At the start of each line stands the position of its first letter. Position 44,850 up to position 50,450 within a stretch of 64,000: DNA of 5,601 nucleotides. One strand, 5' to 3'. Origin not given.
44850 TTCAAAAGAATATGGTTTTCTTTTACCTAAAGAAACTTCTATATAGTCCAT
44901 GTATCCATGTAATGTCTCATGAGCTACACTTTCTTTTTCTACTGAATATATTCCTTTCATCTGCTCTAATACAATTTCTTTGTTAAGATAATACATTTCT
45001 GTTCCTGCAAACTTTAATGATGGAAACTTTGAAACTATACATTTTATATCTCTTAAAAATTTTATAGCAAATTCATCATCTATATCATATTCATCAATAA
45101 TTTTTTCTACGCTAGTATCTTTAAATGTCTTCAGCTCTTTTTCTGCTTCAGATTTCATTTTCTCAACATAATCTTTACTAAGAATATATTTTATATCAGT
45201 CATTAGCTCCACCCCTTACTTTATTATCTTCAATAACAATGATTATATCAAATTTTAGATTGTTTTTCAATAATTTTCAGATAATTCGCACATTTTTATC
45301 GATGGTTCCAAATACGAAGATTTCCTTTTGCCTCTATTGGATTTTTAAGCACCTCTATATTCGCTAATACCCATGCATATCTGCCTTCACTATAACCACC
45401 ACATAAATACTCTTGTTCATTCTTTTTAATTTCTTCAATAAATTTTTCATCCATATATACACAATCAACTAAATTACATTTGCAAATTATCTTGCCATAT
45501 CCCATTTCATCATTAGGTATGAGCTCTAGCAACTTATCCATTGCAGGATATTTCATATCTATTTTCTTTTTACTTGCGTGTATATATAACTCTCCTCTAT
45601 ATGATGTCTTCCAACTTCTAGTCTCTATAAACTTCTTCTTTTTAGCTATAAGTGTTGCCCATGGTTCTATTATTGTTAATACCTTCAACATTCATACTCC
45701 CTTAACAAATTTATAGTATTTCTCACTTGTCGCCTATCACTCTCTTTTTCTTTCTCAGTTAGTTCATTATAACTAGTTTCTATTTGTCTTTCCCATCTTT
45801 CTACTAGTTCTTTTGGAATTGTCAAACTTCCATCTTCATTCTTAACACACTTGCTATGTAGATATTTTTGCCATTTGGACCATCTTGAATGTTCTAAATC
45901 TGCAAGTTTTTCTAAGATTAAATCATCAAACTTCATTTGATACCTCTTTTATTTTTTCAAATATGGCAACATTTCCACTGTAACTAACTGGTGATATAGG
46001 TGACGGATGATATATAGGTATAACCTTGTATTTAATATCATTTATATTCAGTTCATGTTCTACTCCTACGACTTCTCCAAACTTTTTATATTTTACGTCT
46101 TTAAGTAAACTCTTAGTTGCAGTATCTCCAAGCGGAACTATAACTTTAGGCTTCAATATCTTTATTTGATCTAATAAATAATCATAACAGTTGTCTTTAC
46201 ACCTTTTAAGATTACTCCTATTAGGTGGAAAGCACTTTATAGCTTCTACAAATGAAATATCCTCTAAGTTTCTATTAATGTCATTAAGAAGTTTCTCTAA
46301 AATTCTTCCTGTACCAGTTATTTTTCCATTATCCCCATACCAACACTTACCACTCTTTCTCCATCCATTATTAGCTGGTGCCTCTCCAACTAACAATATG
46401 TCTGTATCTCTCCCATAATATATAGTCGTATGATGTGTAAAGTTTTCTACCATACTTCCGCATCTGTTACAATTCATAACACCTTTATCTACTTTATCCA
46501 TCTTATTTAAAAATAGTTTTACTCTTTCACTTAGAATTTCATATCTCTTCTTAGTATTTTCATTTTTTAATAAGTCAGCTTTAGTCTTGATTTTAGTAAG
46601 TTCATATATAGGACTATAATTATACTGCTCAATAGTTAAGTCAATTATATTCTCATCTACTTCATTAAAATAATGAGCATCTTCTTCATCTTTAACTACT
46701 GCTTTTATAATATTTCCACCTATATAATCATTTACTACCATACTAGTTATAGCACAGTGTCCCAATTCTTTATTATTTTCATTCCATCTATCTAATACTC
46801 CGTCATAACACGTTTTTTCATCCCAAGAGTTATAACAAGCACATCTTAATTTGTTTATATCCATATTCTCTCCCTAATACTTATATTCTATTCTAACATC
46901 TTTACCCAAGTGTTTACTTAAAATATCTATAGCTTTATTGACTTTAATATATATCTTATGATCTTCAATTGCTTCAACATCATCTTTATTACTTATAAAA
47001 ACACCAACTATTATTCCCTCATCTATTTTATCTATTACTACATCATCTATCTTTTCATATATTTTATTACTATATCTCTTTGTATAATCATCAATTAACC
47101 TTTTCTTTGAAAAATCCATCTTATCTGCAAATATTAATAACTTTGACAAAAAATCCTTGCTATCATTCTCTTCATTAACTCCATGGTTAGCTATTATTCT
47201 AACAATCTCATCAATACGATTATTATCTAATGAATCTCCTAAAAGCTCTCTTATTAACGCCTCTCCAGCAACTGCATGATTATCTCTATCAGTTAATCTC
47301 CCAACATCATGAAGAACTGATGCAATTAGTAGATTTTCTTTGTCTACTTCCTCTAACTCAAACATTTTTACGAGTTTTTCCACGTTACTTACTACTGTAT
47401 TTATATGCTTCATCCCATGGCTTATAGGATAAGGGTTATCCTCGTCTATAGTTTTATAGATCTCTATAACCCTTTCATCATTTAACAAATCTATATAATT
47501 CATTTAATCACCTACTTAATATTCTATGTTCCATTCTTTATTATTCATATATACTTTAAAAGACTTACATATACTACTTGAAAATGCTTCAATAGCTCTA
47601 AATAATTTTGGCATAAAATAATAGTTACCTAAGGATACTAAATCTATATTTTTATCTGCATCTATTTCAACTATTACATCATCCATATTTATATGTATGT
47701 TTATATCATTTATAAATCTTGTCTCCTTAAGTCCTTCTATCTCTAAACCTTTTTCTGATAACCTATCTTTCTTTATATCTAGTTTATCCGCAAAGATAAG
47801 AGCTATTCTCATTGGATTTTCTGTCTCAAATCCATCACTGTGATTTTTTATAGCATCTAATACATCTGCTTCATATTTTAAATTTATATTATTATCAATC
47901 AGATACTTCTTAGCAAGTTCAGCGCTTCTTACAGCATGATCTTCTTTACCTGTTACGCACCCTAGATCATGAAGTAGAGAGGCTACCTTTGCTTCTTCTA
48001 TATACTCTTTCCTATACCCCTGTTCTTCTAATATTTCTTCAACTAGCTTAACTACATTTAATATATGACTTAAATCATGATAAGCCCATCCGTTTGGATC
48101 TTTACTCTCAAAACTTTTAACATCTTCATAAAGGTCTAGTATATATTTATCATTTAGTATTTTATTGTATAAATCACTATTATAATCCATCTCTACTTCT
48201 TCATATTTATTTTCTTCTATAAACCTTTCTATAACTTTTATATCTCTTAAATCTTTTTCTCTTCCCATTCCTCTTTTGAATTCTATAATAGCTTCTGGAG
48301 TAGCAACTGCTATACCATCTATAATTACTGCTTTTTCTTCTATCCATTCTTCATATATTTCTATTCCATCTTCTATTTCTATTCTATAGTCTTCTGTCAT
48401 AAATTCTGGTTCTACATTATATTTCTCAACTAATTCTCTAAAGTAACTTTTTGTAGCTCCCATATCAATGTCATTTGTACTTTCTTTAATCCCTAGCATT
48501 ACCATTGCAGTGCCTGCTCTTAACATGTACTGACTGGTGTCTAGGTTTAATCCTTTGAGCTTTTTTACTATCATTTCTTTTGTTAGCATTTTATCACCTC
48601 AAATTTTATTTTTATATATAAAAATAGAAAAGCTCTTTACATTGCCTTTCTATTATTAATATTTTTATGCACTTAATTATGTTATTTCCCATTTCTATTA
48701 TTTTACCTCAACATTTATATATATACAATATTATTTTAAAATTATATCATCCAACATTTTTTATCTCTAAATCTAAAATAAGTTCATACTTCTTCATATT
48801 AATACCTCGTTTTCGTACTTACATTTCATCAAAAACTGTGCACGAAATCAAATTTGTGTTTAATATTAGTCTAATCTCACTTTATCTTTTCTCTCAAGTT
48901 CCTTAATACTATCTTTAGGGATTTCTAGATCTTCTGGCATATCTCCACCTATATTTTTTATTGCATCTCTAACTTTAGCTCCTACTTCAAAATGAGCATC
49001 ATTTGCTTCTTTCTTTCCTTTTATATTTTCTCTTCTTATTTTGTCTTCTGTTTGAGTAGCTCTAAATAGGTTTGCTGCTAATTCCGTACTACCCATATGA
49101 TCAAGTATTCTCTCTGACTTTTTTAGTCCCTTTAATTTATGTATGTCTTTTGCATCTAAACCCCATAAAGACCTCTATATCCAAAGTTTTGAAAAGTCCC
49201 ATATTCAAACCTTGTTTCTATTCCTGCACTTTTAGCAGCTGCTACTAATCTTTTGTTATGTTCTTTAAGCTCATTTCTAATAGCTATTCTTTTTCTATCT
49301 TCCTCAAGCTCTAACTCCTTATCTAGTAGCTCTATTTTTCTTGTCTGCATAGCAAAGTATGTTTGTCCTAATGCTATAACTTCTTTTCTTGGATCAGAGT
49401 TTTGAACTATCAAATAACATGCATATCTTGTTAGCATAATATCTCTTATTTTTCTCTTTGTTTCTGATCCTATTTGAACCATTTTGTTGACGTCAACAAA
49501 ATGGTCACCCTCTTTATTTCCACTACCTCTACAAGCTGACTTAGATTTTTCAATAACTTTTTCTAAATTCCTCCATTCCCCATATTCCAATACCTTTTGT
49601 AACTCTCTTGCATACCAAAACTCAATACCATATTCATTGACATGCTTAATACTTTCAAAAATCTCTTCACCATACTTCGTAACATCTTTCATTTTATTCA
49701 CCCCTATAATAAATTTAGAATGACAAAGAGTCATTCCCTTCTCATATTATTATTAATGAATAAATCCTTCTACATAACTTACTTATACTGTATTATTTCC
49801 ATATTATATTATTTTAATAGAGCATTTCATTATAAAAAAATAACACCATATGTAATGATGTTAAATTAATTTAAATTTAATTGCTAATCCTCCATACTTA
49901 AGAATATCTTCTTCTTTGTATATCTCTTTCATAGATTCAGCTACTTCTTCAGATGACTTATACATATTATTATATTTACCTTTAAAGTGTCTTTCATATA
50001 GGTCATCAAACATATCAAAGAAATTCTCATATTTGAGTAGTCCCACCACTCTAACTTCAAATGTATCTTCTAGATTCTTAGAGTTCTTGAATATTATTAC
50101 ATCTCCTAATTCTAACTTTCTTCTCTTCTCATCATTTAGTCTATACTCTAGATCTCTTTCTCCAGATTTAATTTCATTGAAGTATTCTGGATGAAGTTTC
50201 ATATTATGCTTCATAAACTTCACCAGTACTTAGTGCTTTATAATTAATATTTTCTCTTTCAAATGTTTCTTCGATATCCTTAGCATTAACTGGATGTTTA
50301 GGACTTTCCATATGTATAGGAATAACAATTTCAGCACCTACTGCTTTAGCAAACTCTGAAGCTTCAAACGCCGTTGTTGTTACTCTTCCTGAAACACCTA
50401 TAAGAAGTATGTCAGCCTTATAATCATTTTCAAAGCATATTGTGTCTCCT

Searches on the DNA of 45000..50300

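Call 87: search_rna_families(source=window, start=45000, end=50300, threshold=evalue, max_evalue=1)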
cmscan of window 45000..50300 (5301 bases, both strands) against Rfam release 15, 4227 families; matches with E-value up to 1: 1.
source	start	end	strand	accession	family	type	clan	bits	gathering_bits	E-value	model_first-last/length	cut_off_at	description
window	47513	47549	-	RF04266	mir-9412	Gene; miRNA;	-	23.7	70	0.39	1-64/64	no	mir-9412 microRNA precursor family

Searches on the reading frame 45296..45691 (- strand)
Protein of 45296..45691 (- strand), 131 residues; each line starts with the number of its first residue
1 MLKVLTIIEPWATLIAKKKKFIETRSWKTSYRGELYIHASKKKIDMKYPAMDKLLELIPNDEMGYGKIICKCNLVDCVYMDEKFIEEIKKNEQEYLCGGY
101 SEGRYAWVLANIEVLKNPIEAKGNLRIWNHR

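Call 3: search_protein_families(library=pfam, proteins=[window:45296-45691:-], max_evalue=0.1)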
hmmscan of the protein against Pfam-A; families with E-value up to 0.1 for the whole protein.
window:45296-45691:- (131 aa): 2 families
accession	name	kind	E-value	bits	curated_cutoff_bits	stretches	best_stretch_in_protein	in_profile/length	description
PF04266.20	ASCH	-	7.2e-07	30.3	21.2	1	6-94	2-71/103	ASCH domain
PF25306.1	DUF7880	-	0.019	15.6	27.5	1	37-67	95-125/127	Domain of unknown function (DUF7880)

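Call 4: search_protein_families(library=padloc, proteins=[window:45296-45691:-], max_evalue=0.1)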
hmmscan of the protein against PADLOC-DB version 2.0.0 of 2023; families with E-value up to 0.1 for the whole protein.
window:45296-45691:- (131 aa): 0 families

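Call 5: search_protein_families(library=ncbifam, proteins=[window:45296-45691:-], max_evalue=0.01)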
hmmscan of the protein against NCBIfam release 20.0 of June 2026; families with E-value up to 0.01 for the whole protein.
window:45296-45691:- (131 aa): 0 families

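Call 6: search_protein_families(library=phrogs, proteins=[window:45296-45691:-], max_evalue=0.01)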
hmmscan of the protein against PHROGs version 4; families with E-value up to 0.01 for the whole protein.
window:45296-45691:- (131 aa): 1 family
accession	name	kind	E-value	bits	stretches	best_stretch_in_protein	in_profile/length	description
phrog_3193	-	unknown function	6.8e-34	118.6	1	1-129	84-205/269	-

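Call 13: search_dna_similar(query=window:45296-45691:-, collection=phages, mode=protein, max_evalue=0.001, max_rows=25)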
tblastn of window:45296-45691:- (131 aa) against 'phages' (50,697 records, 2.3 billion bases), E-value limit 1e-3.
Records with a match: 114; places in all: 114; records where one place covers at least 80% of the query: 50.
Best place of each record, by identity: <60% 114.
By first word of the organism name: Erwinia 48; Gordonia 30; Dickeya 8; Rhizobium 7; Parabacteroides 4; Burkholderia 3; Bacteriophage 2; Arthrobacter 2; Croceibacter 2; Pseudomonas 2; and 5 more.
By host as written in the record: Erwinia amylovora 43; Gordonia terrae 3612 26; Dickeya solani MK10 6; - 3; Parabacteroides distasonis DA691 3; Rhodococcus erythropolis RIA 643 2; Gordonia terrae CAG3 2; Arthrobacter globiformis NRRL B-2979 SEA 2; and 21 more.
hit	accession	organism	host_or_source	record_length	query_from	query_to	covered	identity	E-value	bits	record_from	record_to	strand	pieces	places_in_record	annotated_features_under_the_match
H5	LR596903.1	Roseburia phage Shimadzu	-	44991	2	129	98%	36.6%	1e-19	89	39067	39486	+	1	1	orf53: ASC RNA binding protein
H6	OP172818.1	Parabacteroides phage PD691P6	Parabacteroides distasonis DA691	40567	2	129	98%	34.1%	1e-8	57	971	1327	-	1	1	hypothetical protein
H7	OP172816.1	Parabacteroides phage PD691P3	Parabacteroides distasonis DA691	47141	2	129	98%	34.1%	1e-8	57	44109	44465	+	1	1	hypothetical protein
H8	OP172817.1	Parabacteroides phage PD691P4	Parabacteroides distasonis DA691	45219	2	129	98%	34.1%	2e-8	57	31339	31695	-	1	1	hypothetical protein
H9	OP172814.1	Parabacteroides phage PD482P1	Parabacteroides distasonis DA482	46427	2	129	98%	34.1%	2e-8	57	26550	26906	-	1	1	hypothetical protein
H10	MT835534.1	Bacteriophage sp.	human fecal samples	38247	2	123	93%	35.7%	1e-13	72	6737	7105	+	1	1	record has no annotation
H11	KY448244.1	Erwinia phage vB_EamM_Yoloswag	Erwinia amylovora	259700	2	128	97%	32.8%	8e-10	61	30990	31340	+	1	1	putative ASCH domain-containing protein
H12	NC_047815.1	Erwinia phage vB_EamM_Yoloswag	Erwinia amylovora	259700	2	128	97%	32.8%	8e-10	61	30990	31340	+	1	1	putative ASCH domain-containing protein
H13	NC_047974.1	Gordonia phage Jace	Rhodococcus erythropolis RIA 643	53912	1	128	98%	32.6%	5e-10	61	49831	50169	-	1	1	89: helix-turn-helix DNA binding protein | 90: DNA binding protein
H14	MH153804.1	Gordonia phage Jace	Rhodococcus erythropolis RIA 643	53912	1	128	98%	32.6%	5e-10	61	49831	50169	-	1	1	89: helix-turn-helix DNA binding protein | 90: excisionase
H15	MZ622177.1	Gordonia phage PinkCoffee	Gordonia terrae CAG3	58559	1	129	98%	31.3%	3e-7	53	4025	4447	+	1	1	8: ASC-1 transcription coactivator | 7: hypothetical protein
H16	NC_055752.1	Gordonia phage KimmyK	Gordonia terrae 3612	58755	1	129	98%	31.3%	3e-7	53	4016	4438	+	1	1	8: ASCH domain-containing protein | 7: hypothetical protein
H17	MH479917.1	Gordonia phage KimmyK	Gordonia terrae 3612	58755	1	129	98%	31.3%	3e-7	53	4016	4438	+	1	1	8: hypothetical protein | 7: hypothetical protein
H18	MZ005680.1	Gordonia phage Fugax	Gordonia terrae 3612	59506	1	129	98%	31.3%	3e-7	53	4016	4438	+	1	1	8: ASC-1 transcription coactivator | 7: hypothetical protein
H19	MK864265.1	Gordonia phage Barb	Gordonia terrae 3612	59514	1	129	98%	31.3%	3e-7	53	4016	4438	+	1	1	8: helix-turn-helix DNA-binding domain protein | 7: hypothetical protein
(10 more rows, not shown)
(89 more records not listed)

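Call 57: get_annotated_region(hit=H5, flank=4000)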
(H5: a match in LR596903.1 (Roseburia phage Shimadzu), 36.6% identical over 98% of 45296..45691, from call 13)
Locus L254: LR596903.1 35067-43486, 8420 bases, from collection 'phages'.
description: Roseburia phage Shimadzu genome assembly, chromosome: 1.
organism: Roseburia phage Shimadzu (NCBI taxid 2570913)
taxonomy: Viruses; Duplodnaviria; Heunggongvirae; Uroviricota; Caudoviricetes
host: -; source: -; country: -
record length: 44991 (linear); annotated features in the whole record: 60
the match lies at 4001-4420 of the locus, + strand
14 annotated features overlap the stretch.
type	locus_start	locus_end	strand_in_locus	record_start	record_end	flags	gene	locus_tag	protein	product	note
CDS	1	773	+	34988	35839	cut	orf46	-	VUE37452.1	Replication initiation protein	-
CDS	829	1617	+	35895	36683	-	orf47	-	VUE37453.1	DnaC replication protein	-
CDS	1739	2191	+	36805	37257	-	orf48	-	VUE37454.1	Methyltransferase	-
CDS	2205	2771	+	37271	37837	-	orf49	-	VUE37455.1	deoxyribosyltansferase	-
CDS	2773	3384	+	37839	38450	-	orf50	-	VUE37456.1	Holliday junction resolvase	-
CDS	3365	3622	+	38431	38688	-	orf51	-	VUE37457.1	hypothetical protein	-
CDS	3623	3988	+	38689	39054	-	orf52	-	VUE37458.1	hypothetical protein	-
CDS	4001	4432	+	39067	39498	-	orf53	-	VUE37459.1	ASC RNA binding protein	-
CDS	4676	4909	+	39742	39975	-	orf54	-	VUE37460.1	hypothetical protein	-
CDS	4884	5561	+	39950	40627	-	orf55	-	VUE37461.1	D-alanyl-D-alanine carboxypeptidase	-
CDS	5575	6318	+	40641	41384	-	orf56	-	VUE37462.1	hypothetical protein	-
CDS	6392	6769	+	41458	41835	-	orf57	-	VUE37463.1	Integral-membrane metallopeptidase M48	-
CDS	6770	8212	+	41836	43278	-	orf58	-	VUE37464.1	methyltransferase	-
CDS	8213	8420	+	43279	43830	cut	orf59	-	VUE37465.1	RNA polymerase sigma factor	-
